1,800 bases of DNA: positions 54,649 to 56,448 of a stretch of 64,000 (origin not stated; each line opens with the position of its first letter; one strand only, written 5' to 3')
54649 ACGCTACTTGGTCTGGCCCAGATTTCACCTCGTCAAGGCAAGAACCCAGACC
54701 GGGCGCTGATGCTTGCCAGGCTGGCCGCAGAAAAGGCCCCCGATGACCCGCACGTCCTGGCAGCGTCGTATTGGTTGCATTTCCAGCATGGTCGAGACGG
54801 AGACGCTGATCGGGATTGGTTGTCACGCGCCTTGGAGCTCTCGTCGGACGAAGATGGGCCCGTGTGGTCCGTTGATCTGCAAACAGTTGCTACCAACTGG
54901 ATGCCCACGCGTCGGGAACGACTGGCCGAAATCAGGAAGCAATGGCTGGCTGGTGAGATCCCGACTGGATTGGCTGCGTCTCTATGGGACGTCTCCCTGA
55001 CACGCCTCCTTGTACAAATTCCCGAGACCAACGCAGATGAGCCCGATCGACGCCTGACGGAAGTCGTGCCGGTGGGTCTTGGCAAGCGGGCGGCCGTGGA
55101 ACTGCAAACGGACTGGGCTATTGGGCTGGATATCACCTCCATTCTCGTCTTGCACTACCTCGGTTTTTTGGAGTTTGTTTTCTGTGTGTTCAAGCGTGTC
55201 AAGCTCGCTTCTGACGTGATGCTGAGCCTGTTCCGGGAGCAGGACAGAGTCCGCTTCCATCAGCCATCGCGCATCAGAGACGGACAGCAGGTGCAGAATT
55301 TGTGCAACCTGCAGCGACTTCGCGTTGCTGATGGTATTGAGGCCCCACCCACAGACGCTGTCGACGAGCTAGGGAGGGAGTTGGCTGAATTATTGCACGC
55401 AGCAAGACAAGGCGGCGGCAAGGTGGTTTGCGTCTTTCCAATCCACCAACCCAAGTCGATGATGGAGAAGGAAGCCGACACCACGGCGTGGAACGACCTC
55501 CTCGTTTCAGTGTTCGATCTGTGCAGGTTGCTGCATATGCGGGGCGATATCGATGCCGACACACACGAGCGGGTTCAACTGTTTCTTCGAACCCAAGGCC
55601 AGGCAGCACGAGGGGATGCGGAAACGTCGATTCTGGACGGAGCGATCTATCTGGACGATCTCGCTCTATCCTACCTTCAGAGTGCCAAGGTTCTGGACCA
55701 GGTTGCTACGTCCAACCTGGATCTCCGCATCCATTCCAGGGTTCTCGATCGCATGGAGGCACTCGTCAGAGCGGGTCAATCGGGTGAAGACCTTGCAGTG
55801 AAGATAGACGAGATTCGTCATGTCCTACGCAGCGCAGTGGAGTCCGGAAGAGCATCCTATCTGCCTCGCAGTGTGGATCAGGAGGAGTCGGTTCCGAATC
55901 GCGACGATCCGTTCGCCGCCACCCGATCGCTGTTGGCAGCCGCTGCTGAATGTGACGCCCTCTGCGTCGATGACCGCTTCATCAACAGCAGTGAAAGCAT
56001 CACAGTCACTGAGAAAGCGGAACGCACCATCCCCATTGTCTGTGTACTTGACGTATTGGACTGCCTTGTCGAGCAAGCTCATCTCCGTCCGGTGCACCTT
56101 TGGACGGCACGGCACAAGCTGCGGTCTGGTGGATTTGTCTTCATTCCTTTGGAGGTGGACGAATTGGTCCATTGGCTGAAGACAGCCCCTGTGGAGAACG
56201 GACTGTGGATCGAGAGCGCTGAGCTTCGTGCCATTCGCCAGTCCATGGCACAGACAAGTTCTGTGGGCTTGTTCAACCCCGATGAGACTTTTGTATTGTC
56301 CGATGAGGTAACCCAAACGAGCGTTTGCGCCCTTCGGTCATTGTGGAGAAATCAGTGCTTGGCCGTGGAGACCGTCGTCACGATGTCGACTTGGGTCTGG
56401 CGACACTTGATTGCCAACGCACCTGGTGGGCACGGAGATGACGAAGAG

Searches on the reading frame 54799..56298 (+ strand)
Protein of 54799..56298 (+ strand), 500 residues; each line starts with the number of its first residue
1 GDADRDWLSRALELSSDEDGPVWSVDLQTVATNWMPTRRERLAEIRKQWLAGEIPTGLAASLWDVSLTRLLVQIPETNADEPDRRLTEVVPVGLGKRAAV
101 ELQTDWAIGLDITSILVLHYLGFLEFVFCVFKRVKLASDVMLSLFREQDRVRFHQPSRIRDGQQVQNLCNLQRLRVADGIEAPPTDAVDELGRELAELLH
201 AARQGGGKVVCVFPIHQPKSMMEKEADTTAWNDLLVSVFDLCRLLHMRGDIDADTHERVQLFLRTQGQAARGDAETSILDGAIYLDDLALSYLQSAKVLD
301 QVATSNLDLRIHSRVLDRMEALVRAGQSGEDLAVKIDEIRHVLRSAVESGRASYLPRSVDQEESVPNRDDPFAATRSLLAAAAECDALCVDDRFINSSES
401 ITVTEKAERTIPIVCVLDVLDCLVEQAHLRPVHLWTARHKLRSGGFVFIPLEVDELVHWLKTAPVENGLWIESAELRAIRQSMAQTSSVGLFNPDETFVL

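Call 10: search_protein_families(library=pfam, proteins=[window:54799-56298:+], max_evalue=10)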
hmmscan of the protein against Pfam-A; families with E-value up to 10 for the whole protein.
window:54799-56298:+ (500 aa): 2 families
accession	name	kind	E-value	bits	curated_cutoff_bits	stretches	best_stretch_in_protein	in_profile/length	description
PF24407.1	HTH_upst_double_PIN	-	3.4e-09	37.3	27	1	33-97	6-70/70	HTH_upstream_double_PIN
PF20698.3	PIN-TPR-GreABC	-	9.6e-08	32.8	27.8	2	284-397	1-134/138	PIN domain associated with the TPR-GreAB-C-PIN system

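Call 11: find_homologous_proteins(query=window:54874-56211:+, max_evalue=0.001)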
Query window:54874-56211:+ (446 aa): 12 proteins with E <= 0.001 among 8000 candidates.
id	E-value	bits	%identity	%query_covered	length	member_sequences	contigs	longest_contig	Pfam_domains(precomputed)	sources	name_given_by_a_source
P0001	1.4e-166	573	65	90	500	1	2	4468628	PF24407.3,PF20698.4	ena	-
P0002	2.0e-158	546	57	99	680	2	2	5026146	PF24407.3,PF20698.4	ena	-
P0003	1.0e-152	527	55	100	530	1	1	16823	PF24407.3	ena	-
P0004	5.3e-143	495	54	95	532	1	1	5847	PF24407.3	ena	-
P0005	1.3e-103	365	61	63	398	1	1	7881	-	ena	-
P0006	2.6e-94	334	41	99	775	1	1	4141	PF24407.3,PF20698.4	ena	-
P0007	9.5e-80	286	65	47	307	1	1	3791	-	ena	-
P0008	1.9e-68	249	54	52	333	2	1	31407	-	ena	-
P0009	7.7e-64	234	47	55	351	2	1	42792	-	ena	-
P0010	3.2e-59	219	53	48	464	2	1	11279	-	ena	-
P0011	1.5e-52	197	64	34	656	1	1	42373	-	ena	-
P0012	2.7e-37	147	54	33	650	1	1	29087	-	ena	-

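Call 22: search_solved_structures(query=A1, max_evalue=10, show_alignments=2)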
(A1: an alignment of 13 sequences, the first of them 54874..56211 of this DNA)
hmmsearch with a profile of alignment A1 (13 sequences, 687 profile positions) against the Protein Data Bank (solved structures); distinct sequences matched with E-value up to 10: 6.
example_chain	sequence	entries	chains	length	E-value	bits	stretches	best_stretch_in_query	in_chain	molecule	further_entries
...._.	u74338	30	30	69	0.17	13.4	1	486-519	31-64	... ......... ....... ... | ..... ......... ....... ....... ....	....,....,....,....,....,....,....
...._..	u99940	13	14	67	0.17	13.4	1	486-518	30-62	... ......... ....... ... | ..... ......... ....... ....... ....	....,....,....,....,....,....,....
5tcu_LB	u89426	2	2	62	0.18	13.3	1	486-518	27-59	50S ribosomal protein L29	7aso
6wqn_K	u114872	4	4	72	0.18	13.3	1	486-519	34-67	50S ribosomal protein L29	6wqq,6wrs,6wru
5ngm_AW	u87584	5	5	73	0.19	13.2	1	486-519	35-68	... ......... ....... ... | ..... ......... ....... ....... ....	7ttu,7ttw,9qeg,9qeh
5li0_1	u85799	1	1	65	0.2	13.1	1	486-518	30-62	50S ribosomal protein L29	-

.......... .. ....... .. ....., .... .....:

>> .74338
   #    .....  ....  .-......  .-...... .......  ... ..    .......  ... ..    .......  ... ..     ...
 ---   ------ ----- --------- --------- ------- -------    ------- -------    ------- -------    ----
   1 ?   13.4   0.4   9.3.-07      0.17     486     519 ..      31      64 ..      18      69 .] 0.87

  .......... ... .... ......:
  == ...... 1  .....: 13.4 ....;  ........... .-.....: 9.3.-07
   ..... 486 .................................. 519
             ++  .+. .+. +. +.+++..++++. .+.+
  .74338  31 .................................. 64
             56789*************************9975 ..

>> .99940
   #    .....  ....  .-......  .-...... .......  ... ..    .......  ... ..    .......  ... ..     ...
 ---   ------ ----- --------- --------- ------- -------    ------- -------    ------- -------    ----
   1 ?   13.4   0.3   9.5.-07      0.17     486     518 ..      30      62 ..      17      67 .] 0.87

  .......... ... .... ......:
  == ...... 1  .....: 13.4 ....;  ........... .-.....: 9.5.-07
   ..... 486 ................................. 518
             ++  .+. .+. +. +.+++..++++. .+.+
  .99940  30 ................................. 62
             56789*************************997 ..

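Call 25: find_encoding_contigs(protein=P0002, flank=10000, max_places=3)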
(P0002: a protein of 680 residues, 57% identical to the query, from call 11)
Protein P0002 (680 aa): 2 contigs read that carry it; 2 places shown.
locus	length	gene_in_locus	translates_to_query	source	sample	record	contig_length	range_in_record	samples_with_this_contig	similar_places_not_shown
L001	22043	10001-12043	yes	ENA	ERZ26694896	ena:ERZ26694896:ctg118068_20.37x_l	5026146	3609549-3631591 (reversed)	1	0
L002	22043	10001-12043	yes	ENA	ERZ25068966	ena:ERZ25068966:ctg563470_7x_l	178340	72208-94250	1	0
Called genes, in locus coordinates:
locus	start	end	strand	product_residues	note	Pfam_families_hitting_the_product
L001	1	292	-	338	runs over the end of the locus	PF19300:BPD_transp_1_N (faint), PF00528:BPD_transp_1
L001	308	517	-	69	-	-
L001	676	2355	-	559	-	PF00496:SBP_bac_5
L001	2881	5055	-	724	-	PF00916:Sulfate_transp, PF01740:STAS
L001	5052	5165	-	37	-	-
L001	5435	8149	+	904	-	PF00330:Aconitase, PF00694:Aconitase_C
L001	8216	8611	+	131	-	PF04828:GFA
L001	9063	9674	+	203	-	PF07804:HipA_C (weak)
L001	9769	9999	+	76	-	-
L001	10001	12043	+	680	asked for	PF20698:PIN-TPR-GreABC (faint), PF24407:HTH_upst_double_PIN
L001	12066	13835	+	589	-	-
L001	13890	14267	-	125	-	PF00239:Resolvase (weak)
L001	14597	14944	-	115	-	PF00239:Resolvase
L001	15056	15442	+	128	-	-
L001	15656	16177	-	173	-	-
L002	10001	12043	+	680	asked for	PF20698:PIN-TPR-GreABC (faint), PF24407:HTH_upst_double_PIN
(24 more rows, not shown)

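Call 28: find_related_loci(query=window:54874-56211:+, collection=genome_contigs, flank=10000)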
Query window:54874-56211:+ (446 aa) in genome_contigs; peptide patterns used: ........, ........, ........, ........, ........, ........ (x = any residue, [..] = any of these).
55 stretches matched a pattern, but none encodes a relative of the query by tblastn (E <= 1e-3).

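Call 30: find_homologous_proteins(query=A1, max_evalue=0.001)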
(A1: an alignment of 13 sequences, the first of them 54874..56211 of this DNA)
Query A1 (13 sequences) (446 aa, profile of the alignment): 39 proteins with E <= 0.001 among 8000 candidates.
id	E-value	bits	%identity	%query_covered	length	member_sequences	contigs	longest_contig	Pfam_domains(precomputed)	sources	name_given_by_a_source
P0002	0.0e+0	1110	57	99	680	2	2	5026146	PF24407.3,PF20698.4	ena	-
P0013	0.0e+0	1053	68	99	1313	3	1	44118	PF24407.3,PF20698.4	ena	-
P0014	4.2e-295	999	60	99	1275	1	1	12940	PF24407.3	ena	-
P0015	2.4e-292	990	63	99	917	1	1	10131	PF24407.3,PF20698.4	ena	-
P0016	4.7e-292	989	50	99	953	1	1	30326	PF24407.3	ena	-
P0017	4.2e-291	985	56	99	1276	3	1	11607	PF24407.3,PF20698.4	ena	-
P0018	8.3e-289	978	50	99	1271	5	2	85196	PF24407.3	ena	-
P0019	6.1e-260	882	69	99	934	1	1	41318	PF24407.3,PF20698.4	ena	-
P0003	8.9e-259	879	55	100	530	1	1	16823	PF24407.3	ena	-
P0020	4.6e-256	870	65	86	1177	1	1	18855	PF20698.4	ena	-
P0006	7.5e-255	866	41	99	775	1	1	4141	PF24407.3,PF20698.4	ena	-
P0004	1.3e-244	832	54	95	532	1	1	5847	PF24407.3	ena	-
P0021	1.2e-243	829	42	99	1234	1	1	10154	PF24407.3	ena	-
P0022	5.6e-242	823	41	99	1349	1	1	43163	PF24407.3,PF20698.4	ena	-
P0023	7.3e-241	819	49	99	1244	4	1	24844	PF24407.3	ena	-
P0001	7.4e-236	803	65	90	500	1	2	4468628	PF24407.3,PF20698.4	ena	-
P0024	1.8e-217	742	43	98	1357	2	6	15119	PF24407.3,PF20698.4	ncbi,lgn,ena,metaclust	metaclust:\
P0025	5.5e-211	721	42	99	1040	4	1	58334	PF24407.3,PF20698.4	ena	-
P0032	2.2e-175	603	37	100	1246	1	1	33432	PF24407.3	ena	-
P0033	3.2e-172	593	52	70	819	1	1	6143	PF24407.3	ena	-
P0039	2.2e-87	312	29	95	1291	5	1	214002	PF24407.3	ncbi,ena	-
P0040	3.7e-87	311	36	53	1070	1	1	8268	PF24407.3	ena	-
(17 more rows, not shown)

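Call 34: search_protein_representatives(alignment_id=A1)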
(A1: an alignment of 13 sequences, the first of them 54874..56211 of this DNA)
Query: 13 sequences, 687 profile positions. Proteins with E-value up to 0.001 (for the whole library): 1874; up to 1e-10: 1518; up to 1e-30: 833. The best 150 are listed.
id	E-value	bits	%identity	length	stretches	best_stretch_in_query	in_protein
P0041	0.0e+00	1068.1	-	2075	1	3-678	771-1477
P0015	7.6e-293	989.6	-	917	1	17-678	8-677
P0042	2.1e-265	898.8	-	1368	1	2-625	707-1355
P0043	8.2e-256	867.2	-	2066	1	3-677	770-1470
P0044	7.5e-249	844.1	-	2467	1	84-679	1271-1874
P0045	1.6e-246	836.5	-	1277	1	16-675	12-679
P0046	2.0e-244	829.5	-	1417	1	2-673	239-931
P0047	9.3e-234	794.3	-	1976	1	16-672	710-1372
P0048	5.4e-231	785.1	-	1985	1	13-678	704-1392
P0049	4.4e-230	782.1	-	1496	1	13-678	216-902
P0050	1.1e-229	780.8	-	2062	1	14-677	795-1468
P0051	1.2e-220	750.9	-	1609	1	16-678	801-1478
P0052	2.3e-215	733.5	-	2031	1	7-678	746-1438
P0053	9.3e-213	724.9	-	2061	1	5-672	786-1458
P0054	6.9e-211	718.7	-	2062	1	13-673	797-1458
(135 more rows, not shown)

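Call 48: predict_structure(alignment_id=A2)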
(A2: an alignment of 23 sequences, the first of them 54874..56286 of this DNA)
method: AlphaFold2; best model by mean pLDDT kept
length: 471 residues; sequences in the alignment: 23
mean_pLDDT: 86.2   pTM: 0.76
mean pLDDT of the five models: 86.2, 85.8, 85.6, 84.4, 81.3
residues with pLDDT >= 90: 217; 70-90: 219; 50-70: 26; < 50: 9
segments of 3 or more residues with pLDDT < 50: 336-342
pLDDT, mean of each block of 10 residues (from residue 1): 79 89 85 86 90 79 74 79 93 95 90 89 82 90 94 81 90 92 93 83 90 94 93 94 82 91 94 93 93 89 89 95 93 54 63 86 88 76 79 91 91 92 88 91 88 85 60 49
secondary structure, 60 per line:
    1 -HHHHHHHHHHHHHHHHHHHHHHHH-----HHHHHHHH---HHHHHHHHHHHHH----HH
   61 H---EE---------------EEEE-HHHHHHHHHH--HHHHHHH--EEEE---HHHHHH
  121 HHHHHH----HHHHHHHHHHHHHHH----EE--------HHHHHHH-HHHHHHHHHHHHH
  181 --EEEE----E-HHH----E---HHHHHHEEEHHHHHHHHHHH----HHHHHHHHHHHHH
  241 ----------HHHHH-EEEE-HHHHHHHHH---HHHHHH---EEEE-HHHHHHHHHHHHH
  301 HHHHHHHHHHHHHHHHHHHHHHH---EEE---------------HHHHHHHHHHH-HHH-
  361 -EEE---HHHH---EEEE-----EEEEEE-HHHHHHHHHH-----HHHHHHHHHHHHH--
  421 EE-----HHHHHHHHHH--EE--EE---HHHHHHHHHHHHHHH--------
elements in order: H2-25 H31-38 H42-54 E82-85 H87-96 H99-105 E108-111 H115-126 H131-145 H160-166 H168-180 E183-186 H204-209 E210-212 H213-223 H228-240 H251-255 E257-260 H262-270 H274-279 E283-286 H288-323 E327-329 H345-355 E362-364 H368-371 E375-378 E384-389 H391-400 H406-418 H428-437 H449-463

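Call 51: fold_search(model_id=the predicted structure, library=pdb)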
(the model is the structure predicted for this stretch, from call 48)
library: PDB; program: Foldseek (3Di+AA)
matches with E <= 10: 81; with E <= 0.001: 0
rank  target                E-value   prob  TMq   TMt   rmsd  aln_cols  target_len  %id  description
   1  8iuf_E3               5.5e-01  0.06  0.12  0.13  23.0       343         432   16  Cryo-EM structure of Euglena gracilis super-complex I+III2+IV, composite (released 2024-02-28)
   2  8yyg                  7.8e-01  0.06  0.13  0.13  16.2       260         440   11  RNase J2 mutant H78A (released 2025-02-12)
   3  1olu_A                9.6e-01  0.02  0.09  0.11  26.3       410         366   12  Roles of His291-alpha and His146-beta' in the reductive acylation reaction catalyzed by human branched-chain alpha-ket (released 2003-08-28)
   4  2w0u_D                1.0e+00  0.03  0.11  0.13  24.4       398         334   10  CRYSTAL STRUCTURE OF HUMAN GLYCOLATE OXIDASE IN COMPLEX WITH THE INHIBITOR 5-[(4-CHLOROPHENYL)SULFANYL]- 1,2,3-THIADIA (released 2009-11-10)
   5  6kin_D                1.0e+00  0.01  0.08  0.08  25.0       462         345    7  Crystal structure of the tri-functional malyl-CoA lyase from Roseiflexus castenholzii (released 2019-09-04)
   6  8cwy_A                1.2e+00  0.02  0.07  0.07  24.8       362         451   12  Accurate computational design of genetically encoded 3D protein crystals (released 2023-11-01)
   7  6szg_B                2.1e+00  0.01  0.07  0.13  24.8       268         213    8  Acinetobacter baumannii undecaprenyl pyrophosphate synthase (AB-UppS) in complex with GR839 and GSK513 (released 2020-01-22)
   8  1al8                  2.2e+00  0.02  0.13  0.16  24.8       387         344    8  THREE-DIMENSIONAL STRUCTURE OF GLYCOLATE OXIDASE WITH BOUND ACTIVE-SITE INHIBITORS (released 1997-09-17)
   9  1v11_A                2.3e+00  0.04  0.06  0.08  17.3       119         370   15  CROSSTALK BETWEEN COFACTOR BINDING AND THE PHOSPHORYLATION LOOP CONFORMATION IN THE BCKD MACHINE (released 2004-06-03)
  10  8z4l_H                2.5e+00  0.01  0.11  0.10  20.4       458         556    9  Cryo-EM structure of CTR-bound type VII CRISPR-Cas complex at substrate-engaged state I (released 2024-08-21)
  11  4l80_A                3.0e+00  0.01  0.08  0.10  19.9       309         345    9  Crystal Structure of Chloroflexus aurantiacus malyl-CoA lyase in complex with magnesium, oxalate, and propionyl-CoA (released 2013-12-04)
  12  2j9f_A                3.1e+00  0.02  0.07  0.08  18.8       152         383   16  Human branched-chain alpha-ketoacid dehydrogenase-decarboxylase E1b (released 2007-02-27)
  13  2c16_A                3.1e+00  0.01  0.08  0.10  25.8       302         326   13  5-(4-Carboxy-2-oxo-butane-1-sulfinyl)-4-oxo-pentanoic acid acid bound to Porphobilinogen synthase from Pseudomonas aer (released 2006-06-20)
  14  1roz_A                3.1e+00  0.01  0.09  0.12  26.0       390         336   10  Deoxyhypusine synthase holoenzyme in its low ionic strength, high pH crystal form (released 2004-07-13)
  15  3qv6_D                3.3e+00  0.01  0.09  0.10  27.8       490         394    9  Crystal structure of Leishmania mexicana pyruvate kinase(LmPYK)in complex with acid blue 80. (released 2011-06-29)
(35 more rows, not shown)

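Call 54: find_encoding_contigs(protein=P0039, flank=10000, max_places=4)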
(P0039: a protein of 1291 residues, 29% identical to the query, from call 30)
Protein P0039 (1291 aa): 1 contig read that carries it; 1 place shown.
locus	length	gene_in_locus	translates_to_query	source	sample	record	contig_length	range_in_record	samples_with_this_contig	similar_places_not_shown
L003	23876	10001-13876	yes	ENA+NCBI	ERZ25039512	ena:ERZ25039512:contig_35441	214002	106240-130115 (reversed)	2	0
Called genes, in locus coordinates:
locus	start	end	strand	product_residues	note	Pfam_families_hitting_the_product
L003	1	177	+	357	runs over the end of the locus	PF02608:Bmp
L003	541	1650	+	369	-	PF00005:ABC_tran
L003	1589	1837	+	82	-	-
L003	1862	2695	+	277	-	PF02653:BPD_transp_2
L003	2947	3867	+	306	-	PF02653:BPD_transp_2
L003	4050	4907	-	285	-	-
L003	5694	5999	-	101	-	PF14343:PrcB_C (faint)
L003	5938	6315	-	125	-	-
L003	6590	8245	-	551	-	PF09286:Pro-kuma_activ, PF00082:Peptidase_S8 (weak)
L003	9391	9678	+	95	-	PF01323:DSBA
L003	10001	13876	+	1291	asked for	PF24407:HTH_upst_double_PIN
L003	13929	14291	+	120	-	-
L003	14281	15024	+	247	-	-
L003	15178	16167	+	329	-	-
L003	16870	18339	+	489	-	PF27155:Y4rL_C, PF22483:Mu-transpos_C_2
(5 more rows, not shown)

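Call 68: find_encoding_contigs(protein=P0019, flank=10000, max_places=2)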
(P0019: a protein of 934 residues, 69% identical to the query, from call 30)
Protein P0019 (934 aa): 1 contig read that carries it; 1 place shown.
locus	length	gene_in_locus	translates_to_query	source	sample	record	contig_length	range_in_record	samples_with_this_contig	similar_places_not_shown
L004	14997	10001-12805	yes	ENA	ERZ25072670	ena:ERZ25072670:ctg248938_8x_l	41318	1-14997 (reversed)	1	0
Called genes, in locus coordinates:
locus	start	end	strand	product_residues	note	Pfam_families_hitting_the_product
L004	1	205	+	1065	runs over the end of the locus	PF00176:SNF2-rel_dom (faint), PF00271:Helicase_C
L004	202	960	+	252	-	PF14335:DUF4391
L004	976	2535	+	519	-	PF01555:N6_N4_Mtase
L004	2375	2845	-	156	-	-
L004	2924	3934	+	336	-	-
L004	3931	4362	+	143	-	PF01850:PIN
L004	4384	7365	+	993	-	PF04851:ResIII, PF00270:DEAD (weak), PF19778:RE_endonuc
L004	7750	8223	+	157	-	-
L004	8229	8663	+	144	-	PF01850:PIN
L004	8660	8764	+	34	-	-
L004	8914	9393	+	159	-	-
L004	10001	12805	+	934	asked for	PF20698:PIN-TPR-GreABC (faint), PF24407:HTH_upst_double_PIN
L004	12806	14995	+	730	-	?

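Call 71: search_protein_families(library=pfam, proteins=[L004:7750-8220:+, L004:8914-9390:+, L004:2924-3931:+], max_evalue=0.1)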
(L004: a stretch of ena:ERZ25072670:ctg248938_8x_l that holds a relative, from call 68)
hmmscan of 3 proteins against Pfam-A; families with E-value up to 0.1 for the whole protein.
L004:7750-8220:+ (157 aa): 1 family
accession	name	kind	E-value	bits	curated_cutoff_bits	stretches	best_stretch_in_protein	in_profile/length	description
PF24698.1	DUF7662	-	0.00064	19.9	26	1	25-87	7-62/72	Domain of unknown function (DUF7662)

L004:8914-9390:+ (159 aa): 0 families

L004:2924-3931:+ (336 aa): 1 family
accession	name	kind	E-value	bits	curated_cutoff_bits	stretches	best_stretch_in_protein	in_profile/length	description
PF02697.20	VAPB_antitox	-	0.073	14.3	27.9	0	286-328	25-67/69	Putative antitoxin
